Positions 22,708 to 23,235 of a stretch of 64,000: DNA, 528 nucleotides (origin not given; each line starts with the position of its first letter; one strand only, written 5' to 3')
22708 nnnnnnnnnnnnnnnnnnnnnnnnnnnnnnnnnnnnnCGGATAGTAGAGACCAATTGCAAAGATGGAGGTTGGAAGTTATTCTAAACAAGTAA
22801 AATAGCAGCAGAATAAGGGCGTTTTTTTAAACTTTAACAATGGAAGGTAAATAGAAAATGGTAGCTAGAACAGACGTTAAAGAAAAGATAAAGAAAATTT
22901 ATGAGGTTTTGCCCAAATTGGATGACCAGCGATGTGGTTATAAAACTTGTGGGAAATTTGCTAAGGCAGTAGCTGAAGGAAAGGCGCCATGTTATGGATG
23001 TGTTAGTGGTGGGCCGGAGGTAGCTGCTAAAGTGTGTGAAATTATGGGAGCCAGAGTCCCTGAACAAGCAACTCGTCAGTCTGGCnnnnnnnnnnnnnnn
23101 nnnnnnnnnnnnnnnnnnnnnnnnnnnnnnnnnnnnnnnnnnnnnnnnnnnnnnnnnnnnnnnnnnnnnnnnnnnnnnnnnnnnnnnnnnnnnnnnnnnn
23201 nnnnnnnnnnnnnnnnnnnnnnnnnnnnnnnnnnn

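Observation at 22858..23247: Small protein combining an RnfB-N-terminal-like Fe–S domain with an arginine/glycine-repeat tail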

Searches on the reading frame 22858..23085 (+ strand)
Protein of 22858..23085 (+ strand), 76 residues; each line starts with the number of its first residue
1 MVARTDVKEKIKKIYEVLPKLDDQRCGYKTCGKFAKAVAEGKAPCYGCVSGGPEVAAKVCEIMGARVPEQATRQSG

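Call 15: search_protein_families(library=pfam, proteins=[window:22858-23085:+], max_evalue=10)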
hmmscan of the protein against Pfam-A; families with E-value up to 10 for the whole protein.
seq(76 aa): 3 families
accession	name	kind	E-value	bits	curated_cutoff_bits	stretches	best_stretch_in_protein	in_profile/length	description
PF04060.18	FeS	-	4.7e-08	33.1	23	1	18-49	1-32/33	Putative Fe-S cluster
PF18921.5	Cyanophycin_syn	-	0.0036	17.7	27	1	6-42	16-52/115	Cyanophycin synthase-like N-terminal domain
PF18912.6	DZR_2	-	0.037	14.3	27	1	30-70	12-49/56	Double zinc ribbon domain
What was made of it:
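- On PF04060 Fe-S domain family: For the domain alone, 33.1 bits (call 15).
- Checked: For the N-terminal 76 aa alone the match is E 4.7e-8 (call 15).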

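Call 54: predict_structure(alignment_id=A2)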
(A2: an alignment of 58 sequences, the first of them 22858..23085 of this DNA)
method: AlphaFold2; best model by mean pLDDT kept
length: 76 residues; sequences in the alignment: 58
mean_pLDDT: 71.2   pTM: 0.57
mean pLDDT of the five models: 71.2, 70.0, 69.1, 67.3, 64.8
residues with pLDDT >= 90: 0; 70-90: 47; 50-70: 20; < 50: 9
segments of 3 or more residues with pLDDT < 50: 69-76
pLDDT, mean of each block of 10 residues (from residue 1): 70 81 64 82 74 79 64 44
secondary structure, 60 per line:
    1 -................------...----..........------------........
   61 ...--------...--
elements in order: H2-17 H31-40 H53-63
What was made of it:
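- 22858..23055 (+): N-terminal Fe-S domain, residues 1-66. The PF04060 match covers residues 18-49 (22909-23004). Candidate ligands are D23, C26, C31, C45, C48 and C60. The AF2 model of the domain alone has pLDDT 71 with helices 2-17, 31-40 and 53-63 (call 54).
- On PF04060 Fe-S domain family: AF2 domain model: pLDDT 71, pTM 0.57, three helices (call 54).
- Tried and rejected: The domain-only model is moderate (call 54).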

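Call 56: fold_search(model_id=the predicted structure, library=pdb)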
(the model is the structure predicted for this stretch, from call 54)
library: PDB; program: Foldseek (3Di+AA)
matches with E <= 10: 13; with E <= 0.001: 0
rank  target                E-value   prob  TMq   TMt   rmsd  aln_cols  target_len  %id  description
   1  4c1n_G                2.6e-01  0.97  0.52  0.11   2.5        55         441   34  Corrinoid protein reactivation complex with activator (released 2014-08-13)
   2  2ycl_A                3.5e-01  0.93  0.51  0.11   2.8        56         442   34  complete structure of the corrinoid,iron-sulfur protein including the N-terminal domain with a 4Fe-4S cluster (released 2011-06-08)
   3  4djd_C                1.1e+00  0.66  0.51  0.10   3.9        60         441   35  Crystal structure of folate-free corrinoid iron-sulfur protein (CFeSP) in complex with its methyltransferase (MeTr) (released 2012-03-14)
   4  5gou_M                4.5e+00  0.03  0.21  0.15  10.5        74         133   14  Structure of a 16-mer protein nanocage fabricated from its 24-mer analogue by subunit interface redesign (released 2017-02-22)
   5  7mu5_B                6.0e+00  0.04  0.27  0.21   9.9        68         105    6  Human DCTPP1 bound to Triptolide (released 2022-08-24)
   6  4v6b_BC               7.2e+00  0.03  0.22  0.12  10.1        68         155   15  Crystal structure of human ferritin Phe167SerfsX26 mutant. (released 2014-07-09)
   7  4v6b_AP               7.2e+00  0.03  0.22  0.12  10.9        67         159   19  Crystal structure of human ferritin Phe167SerfsX26 mutant. (released 2014-07-09)
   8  4v6b_AA               7.6e+00  0.03  0.22  0.12   9.8        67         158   15  Crystal structure of human ferritin Phe167SerfsX26 mutant. (released 2014-07-09)
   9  4v6b_AS               7.6e+00  0.02  0.20  0.10  11.5        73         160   18  Crystal structure of human ferritin Phe167SerfsX26 mutant. (released 2014-07-09)
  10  7mu5_C                8.1e+00  0.03  0.26  0.21  10.0        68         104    6  Human DCTPP1 bound to Triptolide (released 2022-08-24)
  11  3sjq_D                8.6e+00  0.03  0.24  0.24  12.6        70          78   11  Crystal structure of a small conductance potassium channel splice variant complexed with calcium-calmodulin (released 2012-05-30)
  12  7sit_B                9.7e+00  0.04  0.33  0.13   6.0        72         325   10  Crystal structure of Voltage gated potassium ion channel, Kv 1.2 chimera-3m (released 2022-05-04)
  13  7mu5_E                9.7e+00  0.03  0.26  0.21  10.0        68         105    7  Human DCTPP1 bound to Triptolide (released 2022-08-24)
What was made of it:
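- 22858..23055 (+): The top three Foldseek matches are the CFeSP [4Fe-4S] N-domain (call 56).
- On PF04060 Fe-S domain family: The top three Foldseek matches are the CFeSP N-domain, with prob 0.66-0.97 and TMq 0.51-0.52, but E-values of 0.26-1.1 (call 56).
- The three best Foldseek matches to the AF2 domain model are all the [4Fe-4S] N-domain of CFeSP: 4c1n_G, 2ycl_A and 4djd_C, with prob 0.97, 0.93 and 0.66, TMq about 0.52, and rmsd 2.5 A for the best of them (call 56).
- Tried and rejected: Its Foldseek hits rank the CFeSP domain first, but without significant E-values (call 56).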
